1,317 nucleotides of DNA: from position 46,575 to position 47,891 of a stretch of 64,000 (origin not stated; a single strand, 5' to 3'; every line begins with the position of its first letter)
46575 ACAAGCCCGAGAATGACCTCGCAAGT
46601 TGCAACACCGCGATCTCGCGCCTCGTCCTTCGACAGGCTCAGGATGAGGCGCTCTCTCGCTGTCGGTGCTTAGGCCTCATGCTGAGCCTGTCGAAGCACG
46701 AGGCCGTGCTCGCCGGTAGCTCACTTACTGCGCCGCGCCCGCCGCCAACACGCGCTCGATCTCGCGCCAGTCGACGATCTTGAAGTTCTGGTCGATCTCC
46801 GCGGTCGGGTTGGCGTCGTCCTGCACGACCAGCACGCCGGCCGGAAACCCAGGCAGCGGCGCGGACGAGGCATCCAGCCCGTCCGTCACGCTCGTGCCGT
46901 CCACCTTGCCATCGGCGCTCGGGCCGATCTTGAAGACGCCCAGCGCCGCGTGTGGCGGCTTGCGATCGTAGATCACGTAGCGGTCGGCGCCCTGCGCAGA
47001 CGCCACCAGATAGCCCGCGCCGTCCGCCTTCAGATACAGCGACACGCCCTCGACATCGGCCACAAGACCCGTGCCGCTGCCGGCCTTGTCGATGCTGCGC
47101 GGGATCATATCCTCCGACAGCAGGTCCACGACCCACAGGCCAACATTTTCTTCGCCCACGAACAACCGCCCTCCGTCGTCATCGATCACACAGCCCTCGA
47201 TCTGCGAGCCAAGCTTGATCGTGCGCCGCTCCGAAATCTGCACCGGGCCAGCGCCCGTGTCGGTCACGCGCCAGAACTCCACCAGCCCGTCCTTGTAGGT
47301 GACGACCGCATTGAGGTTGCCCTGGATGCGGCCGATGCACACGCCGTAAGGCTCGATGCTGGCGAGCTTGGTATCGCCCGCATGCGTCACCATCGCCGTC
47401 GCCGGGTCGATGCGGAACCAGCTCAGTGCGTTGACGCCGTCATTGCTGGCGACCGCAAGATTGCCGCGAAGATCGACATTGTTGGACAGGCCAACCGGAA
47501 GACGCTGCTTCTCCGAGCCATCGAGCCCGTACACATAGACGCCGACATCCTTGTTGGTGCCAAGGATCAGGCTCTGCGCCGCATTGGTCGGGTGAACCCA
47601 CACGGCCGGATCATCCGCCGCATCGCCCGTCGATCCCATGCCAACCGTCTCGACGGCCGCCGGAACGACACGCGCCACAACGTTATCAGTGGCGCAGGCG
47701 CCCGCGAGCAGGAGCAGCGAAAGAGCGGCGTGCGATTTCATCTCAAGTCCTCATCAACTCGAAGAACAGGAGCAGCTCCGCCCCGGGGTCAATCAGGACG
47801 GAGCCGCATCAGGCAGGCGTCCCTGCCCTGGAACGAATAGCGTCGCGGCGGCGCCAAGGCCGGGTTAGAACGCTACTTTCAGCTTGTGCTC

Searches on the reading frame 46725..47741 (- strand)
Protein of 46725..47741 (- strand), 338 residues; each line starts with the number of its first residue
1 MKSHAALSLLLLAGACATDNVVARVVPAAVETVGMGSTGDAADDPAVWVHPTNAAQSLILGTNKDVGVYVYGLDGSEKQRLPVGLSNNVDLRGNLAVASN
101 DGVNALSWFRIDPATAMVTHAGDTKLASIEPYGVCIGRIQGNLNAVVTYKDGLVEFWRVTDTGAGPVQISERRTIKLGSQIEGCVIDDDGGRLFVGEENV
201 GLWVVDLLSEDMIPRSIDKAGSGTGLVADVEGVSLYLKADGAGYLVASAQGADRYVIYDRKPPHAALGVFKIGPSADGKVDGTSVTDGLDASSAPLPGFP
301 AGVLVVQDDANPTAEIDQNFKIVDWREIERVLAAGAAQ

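Call 24: find_encoding_contigs(protein=window:46725-47741:-, flank=10000, max_places=6)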
Protein window:46725-47741:- (338 aa): 2 contigs read that carry it; 2 places shown.
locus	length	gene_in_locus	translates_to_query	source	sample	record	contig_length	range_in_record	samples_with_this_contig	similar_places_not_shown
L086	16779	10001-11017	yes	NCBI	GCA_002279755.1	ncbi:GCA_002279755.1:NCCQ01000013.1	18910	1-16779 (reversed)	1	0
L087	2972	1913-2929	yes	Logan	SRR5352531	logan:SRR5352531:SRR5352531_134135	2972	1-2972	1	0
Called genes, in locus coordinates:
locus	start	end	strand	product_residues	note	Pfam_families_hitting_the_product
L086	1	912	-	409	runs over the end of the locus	PF00144:Beta-lactamase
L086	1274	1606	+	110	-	-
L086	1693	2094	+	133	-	PF04304:DUF454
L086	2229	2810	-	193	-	PF01625:PMSR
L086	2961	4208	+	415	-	PF07995:GSDH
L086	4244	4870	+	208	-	PF01161:PBP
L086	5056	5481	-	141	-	PF02566:OsmC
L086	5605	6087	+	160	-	PF22381:Staph_reg_Sar_Rot, PF01047:MarR, PF12802:MarR_2 (weak)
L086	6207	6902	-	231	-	PF00702:Hydrolase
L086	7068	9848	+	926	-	PF07715:Plug, PF14905:OMP_b-brl_3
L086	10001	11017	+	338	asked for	PF02333:Phytase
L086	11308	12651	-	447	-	PF01979:Amidohydro_1, PF07969:Amidohydro_3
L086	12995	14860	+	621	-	PF00317:Ribonuc_red_lgN, PF02867:Ribonuc_red_lgC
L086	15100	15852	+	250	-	PF09982:LpxR (weak)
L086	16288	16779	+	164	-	PF00268:Ribonuc_red_sm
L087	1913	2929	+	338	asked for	PF02333:Phytase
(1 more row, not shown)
